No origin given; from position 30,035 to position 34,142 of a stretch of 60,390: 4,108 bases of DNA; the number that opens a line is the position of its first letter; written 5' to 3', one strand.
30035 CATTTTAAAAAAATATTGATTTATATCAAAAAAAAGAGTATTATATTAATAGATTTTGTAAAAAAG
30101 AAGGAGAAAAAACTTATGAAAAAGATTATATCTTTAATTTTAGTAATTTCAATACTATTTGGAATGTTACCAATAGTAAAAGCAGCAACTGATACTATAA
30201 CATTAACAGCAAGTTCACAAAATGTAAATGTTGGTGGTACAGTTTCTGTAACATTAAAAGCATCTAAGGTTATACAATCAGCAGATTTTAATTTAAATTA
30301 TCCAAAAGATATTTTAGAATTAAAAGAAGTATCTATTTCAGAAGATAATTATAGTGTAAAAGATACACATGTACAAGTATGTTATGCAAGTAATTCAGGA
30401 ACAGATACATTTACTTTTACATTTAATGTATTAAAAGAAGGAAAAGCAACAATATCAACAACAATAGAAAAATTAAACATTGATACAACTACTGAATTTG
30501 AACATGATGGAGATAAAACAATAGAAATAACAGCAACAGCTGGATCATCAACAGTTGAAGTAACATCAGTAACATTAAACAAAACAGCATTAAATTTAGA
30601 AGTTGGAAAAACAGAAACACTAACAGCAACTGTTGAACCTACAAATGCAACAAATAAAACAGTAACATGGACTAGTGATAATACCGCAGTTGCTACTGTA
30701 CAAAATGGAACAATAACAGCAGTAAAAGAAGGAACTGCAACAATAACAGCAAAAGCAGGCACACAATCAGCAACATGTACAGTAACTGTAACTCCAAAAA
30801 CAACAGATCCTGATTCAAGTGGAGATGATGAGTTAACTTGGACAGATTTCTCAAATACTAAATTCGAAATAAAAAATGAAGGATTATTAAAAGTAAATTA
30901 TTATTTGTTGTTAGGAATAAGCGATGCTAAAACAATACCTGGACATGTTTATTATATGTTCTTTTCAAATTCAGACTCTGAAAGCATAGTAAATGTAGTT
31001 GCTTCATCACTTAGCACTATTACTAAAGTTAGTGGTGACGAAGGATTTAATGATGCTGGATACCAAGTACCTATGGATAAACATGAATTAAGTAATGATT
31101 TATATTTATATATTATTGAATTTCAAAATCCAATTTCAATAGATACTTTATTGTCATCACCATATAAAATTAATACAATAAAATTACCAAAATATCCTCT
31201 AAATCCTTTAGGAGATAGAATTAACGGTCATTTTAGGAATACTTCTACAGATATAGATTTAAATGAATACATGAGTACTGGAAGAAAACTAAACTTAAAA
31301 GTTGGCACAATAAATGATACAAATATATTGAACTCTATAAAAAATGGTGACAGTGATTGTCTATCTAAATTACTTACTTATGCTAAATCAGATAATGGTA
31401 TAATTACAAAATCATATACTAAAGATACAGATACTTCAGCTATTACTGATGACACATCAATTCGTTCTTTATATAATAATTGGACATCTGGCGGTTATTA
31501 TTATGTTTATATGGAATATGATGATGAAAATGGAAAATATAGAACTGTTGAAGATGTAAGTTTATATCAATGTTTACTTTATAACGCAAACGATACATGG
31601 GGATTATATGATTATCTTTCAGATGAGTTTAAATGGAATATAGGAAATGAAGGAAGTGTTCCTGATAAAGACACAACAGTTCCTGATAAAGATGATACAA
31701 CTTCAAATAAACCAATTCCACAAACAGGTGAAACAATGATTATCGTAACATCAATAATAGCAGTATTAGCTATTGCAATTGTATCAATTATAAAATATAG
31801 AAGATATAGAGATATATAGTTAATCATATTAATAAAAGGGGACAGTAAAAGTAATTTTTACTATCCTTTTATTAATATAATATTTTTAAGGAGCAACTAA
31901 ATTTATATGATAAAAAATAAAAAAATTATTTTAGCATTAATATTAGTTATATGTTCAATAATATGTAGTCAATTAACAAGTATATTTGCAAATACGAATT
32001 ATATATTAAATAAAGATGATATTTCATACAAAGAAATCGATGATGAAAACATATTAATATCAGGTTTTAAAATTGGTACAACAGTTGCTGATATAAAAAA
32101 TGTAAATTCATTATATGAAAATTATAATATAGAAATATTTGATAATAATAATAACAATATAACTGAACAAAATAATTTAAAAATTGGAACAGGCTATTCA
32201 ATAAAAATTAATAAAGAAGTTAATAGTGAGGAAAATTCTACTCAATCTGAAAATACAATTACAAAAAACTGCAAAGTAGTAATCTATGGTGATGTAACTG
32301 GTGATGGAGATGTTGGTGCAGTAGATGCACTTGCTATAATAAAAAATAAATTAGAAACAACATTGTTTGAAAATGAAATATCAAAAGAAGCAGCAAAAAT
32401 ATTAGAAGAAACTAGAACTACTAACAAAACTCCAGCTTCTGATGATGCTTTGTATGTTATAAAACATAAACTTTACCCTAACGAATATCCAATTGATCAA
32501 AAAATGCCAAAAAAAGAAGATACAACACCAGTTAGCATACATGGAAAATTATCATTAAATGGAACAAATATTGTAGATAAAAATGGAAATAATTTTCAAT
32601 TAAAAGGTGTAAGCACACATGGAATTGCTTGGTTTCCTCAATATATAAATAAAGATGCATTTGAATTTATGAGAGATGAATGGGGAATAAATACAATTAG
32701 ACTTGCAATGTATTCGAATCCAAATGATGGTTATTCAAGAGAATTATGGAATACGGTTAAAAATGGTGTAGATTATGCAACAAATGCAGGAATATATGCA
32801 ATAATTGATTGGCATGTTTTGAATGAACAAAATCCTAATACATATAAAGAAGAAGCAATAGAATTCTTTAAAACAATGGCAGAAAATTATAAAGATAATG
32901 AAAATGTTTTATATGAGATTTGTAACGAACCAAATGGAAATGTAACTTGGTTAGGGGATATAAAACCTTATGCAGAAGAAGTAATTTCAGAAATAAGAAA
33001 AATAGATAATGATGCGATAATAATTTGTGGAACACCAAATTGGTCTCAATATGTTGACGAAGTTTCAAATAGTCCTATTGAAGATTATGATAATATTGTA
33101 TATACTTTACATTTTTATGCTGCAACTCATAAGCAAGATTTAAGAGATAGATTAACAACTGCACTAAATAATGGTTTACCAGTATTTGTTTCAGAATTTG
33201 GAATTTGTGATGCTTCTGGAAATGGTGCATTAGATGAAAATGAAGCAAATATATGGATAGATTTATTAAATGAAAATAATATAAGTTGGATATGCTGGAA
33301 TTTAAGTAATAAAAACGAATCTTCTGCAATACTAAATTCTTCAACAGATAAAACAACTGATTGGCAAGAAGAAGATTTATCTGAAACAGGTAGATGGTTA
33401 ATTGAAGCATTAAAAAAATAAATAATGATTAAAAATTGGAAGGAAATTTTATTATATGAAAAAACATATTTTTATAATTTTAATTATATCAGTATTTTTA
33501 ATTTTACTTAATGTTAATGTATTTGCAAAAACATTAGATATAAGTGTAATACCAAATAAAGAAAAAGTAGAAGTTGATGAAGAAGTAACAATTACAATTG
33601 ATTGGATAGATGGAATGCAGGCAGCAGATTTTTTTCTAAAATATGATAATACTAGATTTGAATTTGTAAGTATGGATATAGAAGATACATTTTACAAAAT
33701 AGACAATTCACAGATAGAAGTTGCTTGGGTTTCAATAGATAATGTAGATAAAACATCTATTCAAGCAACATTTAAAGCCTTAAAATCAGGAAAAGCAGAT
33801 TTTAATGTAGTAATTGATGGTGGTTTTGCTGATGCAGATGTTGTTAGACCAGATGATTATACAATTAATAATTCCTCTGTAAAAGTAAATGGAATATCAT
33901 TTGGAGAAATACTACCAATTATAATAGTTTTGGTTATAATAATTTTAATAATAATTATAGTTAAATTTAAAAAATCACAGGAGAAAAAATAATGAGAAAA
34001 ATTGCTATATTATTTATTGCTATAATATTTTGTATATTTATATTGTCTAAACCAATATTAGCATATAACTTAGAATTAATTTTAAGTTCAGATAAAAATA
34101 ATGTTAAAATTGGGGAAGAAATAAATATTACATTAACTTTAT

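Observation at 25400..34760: Cohesin-dockerin surface-display locus whose cargo is mostly cysteine proteases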

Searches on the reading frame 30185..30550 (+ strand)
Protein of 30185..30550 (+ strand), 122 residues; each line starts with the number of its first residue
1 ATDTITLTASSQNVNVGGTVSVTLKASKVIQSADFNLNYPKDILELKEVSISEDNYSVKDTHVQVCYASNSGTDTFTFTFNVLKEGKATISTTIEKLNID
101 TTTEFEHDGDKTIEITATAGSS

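Call 17: search_solved_structures(query=A1, max_evalue=10, show_alignments=2)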
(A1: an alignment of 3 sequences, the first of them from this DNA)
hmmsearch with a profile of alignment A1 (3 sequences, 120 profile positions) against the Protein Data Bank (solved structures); distinct sequences matched with E-value up to 10: 16.
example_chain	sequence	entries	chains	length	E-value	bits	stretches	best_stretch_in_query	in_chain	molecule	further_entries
4ums_A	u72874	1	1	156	0.002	21.3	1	8-54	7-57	CELLULOSOMAL ANCHORING SCAFFOLDIN B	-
2jh2_A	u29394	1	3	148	0.0037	20.4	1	12-63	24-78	O-GLCNACASE NAGJ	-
2w1n_A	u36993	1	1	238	0.0042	20.3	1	12-63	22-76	O-GLCNACASE NAGJ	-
2ozn_A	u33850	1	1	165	0.0046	20.1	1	12-63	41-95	O-GlcNAcase nagJ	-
2o4e_A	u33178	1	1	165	0.0049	20.1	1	12-63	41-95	O-GlcNAcase nagJ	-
6xi1_AAA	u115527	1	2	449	0.0053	19.9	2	55-108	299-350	Flagellin hook IN motif family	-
8cxj_D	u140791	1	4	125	0.0056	19.9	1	4-82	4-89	Surface protein R28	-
5lxv_A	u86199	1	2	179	0.088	16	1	4-53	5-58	Scaffoldin C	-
3ul4_A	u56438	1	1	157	0.11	15.6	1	19-53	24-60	Cellulosome-anchoring protein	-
5g5d_A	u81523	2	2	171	0.12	15.6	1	4-46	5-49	CELLULOSOME ANCHORING PROTEIN COHESIN REGION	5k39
5nrm_A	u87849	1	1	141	0.24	14.6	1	27-52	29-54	Endoglucanase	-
5nrk_A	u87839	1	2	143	0.24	14.6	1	27-52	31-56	Endoglucanase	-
2y3n_A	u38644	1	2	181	0.3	14.3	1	9-45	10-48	CELLULOSOMAL SCAFFOLDIN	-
1tyj_A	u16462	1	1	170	0.32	14.2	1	9-45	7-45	cellulosomal scaffoldin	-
8f92_L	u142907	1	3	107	0.44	13.7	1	4-31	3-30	B11_d77.7 Fab kappa light chain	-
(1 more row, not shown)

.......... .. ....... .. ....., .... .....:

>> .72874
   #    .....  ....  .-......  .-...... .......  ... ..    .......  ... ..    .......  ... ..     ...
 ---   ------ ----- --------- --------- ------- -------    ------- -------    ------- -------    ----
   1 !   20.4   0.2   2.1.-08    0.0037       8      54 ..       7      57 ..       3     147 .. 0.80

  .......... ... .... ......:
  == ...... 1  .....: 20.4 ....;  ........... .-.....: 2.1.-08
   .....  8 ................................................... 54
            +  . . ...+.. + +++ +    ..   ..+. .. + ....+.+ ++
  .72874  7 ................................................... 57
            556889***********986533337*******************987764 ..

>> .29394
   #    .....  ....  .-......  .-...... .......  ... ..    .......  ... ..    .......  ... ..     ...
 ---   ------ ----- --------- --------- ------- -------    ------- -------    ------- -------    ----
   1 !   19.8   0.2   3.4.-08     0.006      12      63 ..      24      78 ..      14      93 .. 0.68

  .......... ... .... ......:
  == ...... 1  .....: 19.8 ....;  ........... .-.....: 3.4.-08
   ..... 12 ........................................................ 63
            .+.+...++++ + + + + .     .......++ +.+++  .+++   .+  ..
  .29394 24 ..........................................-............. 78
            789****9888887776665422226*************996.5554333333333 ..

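Call 25: search_protein_representatives(alignment_id=A1)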
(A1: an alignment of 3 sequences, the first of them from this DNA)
Query: 3 sequences, 120 profile positions. Proteins with E-value up to 0.001 (for the whole library): 497; up to 1e-10: 105; up to 1e-30: 3. The best 150 are listed.
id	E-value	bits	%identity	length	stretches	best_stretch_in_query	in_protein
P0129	1.2e-41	157.6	-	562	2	2-118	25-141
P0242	1.8e-41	157.0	-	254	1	1-120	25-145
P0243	2.1e-34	134.2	-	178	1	1-116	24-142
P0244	1.8e-28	115.0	-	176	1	2-117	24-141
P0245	2.8e-28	114.5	-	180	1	2-117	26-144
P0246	1.6e-25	105.6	-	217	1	2-118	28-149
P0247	3.6e-25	104.4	-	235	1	2-117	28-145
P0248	4.0e-25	104.3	-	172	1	3-116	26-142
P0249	4.1e-25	104.3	-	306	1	2-111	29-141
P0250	5.8e-25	103.8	-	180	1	3-116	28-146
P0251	8.1e-25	103.3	-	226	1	2-115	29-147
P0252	1.2e-24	102.7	-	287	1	2-114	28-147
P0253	7.7e-24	100.1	-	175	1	3-116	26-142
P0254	2.0e-23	98.8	-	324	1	2-115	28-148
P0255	4.2e-23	97.7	-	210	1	2-113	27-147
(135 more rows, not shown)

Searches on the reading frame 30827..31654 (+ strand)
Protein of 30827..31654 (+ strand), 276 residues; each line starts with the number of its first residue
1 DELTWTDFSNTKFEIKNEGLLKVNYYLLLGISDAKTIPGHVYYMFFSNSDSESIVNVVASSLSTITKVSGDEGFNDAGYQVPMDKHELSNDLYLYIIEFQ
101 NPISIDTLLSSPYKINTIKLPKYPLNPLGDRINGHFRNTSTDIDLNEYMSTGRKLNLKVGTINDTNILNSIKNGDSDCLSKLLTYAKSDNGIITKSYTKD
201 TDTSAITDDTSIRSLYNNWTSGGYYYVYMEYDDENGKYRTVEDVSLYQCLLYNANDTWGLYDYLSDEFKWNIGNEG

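Call 72: search_solved_structures(query=window:30827-31654:+, max_evalue=10)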
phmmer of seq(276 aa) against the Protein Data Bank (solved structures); distinct sequences matched with E-value up to 10: 0.

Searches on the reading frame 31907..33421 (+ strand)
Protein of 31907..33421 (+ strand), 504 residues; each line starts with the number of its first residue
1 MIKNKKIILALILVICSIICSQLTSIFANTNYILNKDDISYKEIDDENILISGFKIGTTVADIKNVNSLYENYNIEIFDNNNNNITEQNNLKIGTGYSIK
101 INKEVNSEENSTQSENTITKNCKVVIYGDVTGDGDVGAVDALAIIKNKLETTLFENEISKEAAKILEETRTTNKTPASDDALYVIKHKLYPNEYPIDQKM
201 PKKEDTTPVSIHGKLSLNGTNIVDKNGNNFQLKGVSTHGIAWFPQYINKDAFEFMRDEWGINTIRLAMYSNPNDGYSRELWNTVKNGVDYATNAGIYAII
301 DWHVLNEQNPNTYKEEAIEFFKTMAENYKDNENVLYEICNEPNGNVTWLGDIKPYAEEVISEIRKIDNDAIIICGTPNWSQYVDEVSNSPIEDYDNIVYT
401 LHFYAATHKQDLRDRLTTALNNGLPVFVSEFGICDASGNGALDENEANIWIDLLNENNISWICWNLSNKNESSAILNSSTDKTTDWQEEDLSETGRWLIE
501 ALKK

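Call 3: search_protein_families(library=pfam, proteins=[window:31907-33421:+], max_evalue=0.1)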
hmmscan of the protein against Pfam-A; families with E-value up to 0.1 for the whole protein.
window:31907-33421:+ (504 aa): 2 families
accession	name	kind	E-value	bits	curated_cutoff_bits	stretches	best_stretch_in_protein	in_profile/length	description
PF00150.24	Cellulase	-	8.6e-69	232.5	23.5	1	223-470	1-272/272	Cellulase (glycosyl hydrolase family 5)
PF00404.24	Dockerin_1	-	0.00071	20.2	22.9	1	127-159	1-32/57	Dockerin type I domain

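Call 4: search_protein_families(library=ncbifam, proteins=[window:31907-33421:+], max_evalue=0.1)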
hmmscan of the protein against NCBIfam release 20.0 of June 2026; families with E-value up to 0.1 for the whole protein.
window:31907-33421:+ (504 aa): 0 families

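Call 61: search_solved_structures(query=window:31907-33421:+, max_evalue=1e-20, show_alignments=1)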
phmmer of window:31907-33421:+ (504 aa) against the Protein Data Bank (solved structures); distinct sequences matched with E-value up to 1e-20: 24.
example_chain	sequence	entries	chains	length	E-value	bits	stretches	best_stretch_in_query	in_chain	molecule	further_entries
6gjf_A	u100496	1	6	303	2.7e-98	333.2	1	206-503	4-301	ENDOGLUCANASE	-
4xzw_A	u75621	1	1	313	1.1e-95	324.5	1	206-499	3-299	endo-glucanase chimera C10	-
4xzb_A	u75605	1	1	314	2.9e-95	323.1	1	206-499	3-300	CelA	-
3pzt_A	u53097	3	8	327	5.4e-93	315.7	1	206-500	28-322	Endoglucanase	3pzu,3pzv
9wcc_A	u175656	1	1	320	3.9e-89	302.9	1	209-504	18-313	AABGIC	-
8zvk_A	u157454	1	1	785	4.3e-89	302.8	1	209-504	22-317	AaBgIC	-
1h5v_A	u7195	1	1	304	3.7e-83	283.2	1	205-502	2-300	ENDOGLUCANASE 5A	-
1lf1_A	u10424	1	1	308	4.5e-83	283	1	205-502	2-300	Cel5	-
1a3h_A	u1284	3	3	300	6.6e-83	282.4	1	209-502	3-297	ENDOGLUCANASE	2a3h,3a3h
1h11_A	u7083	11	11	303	7.2e-83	282.3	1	208-502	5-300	ENDOGLUCANASE 5A | ENDOGLUCANASE B | PROTEIN (ENDOGLUCANASE)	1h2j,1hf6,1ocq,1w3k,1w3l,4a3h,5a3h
1e5j_A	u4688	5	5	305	7.4e-83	282.2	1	208-502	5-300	ENDOGLUCANASE 5A | ENDOGLUCANASE B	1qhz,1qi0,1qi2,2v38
5wh8_A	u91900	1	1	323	2.2e-79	270.8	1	206-499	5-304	Putative carbohydrate-active enzyme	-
5ecu_A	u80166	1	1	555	3.4e-66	227.3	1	216-500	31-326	Cellulase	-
8c10_A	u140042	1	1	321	1e-62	215.8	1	207-500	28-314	GH5 Cellulase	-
5ihs_A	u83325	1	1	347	6.2e-62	213.2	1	207-499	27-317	Endoglucanase, glycoside hydrolase family 5 protein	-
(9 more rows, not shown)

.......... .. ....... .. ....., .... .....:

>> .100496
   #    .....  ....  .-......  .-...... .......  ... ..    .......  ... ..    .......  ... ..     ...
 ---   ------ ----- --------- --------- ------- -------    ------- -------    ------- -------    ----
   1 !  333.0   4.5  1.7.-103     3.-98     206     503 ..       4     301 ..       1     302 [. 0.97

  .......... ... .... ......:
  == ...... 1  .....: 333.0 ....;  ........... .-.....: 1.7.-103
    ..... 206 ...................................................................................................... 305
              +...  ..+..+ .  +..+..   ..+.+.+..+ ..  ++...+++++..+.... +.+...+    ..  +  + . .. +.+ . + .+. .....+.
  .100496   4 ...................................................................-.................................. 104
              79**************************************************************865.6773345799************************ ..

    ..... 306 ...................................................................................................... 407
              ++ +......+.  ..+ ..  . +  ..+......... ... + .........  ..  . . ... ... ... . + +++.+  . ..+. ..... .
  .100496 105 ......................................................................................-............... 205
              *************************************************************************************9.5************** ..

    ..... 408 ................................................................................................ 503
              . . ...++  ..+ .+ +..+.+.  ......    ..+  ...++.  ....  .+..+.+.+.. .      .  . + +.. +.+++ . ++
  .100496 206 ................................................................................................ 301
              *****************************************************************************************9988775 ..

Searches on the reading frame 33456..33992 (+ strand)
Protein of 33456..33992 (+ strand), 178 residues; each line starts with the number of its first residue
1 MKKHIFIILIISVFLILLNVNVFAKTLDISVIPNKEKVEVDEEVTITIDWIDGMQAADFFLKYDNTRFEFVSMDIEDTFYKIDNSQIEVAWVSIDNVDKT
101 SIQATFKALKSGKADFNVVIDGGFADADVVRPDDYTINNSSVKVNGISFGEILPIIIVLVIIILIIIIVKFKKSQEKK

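Call 3: search_protein_families(library=pfam, proteins=[window:33456-33992:+], max_evalue=0.1)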
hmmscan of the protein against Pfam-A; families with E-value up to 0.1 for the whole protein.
window:33456-33992:+ (178 aa): 5 families
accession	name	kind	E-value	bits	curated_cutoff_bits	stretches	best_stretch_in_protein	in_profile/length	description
PF00963.24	Cohesin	-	0.0026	18.4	24.1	1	39-90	11-76/139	Cohesin domain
PF10717.14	ODV-E18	-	0.0064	16.8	28.1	1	139-171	14-46/87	Occlusion-derived virus envelope protein ODV-E18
PF11857.13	DUF3377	-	0.019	15.3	26.5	1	152-174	33-55/72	Domain of unknown function (DUF3377)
PF12420.13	DUF3671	-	0.037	13.9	34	1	6-176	162-220/223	Fam-L, Fam-M like protein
PF08239.17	SH3_3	-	0.059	14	27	0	65-93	22-49/54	Bacterial SH3 domain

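Call 4: search_protein_families(library=ncbifam, proteins=[window:33456-33992:+], max_evalue=0.1)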
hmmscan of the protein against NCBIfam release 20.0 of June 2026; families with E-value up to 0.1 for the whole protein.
window:33456-33992:+ (178 aa): 1 family
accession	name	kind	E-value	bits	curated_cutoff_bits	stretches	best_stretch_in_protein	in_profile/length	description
NF041421.1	MbpC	equivalog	0.039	13.9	200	1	87-173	54-127/148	mobilization protein MbpC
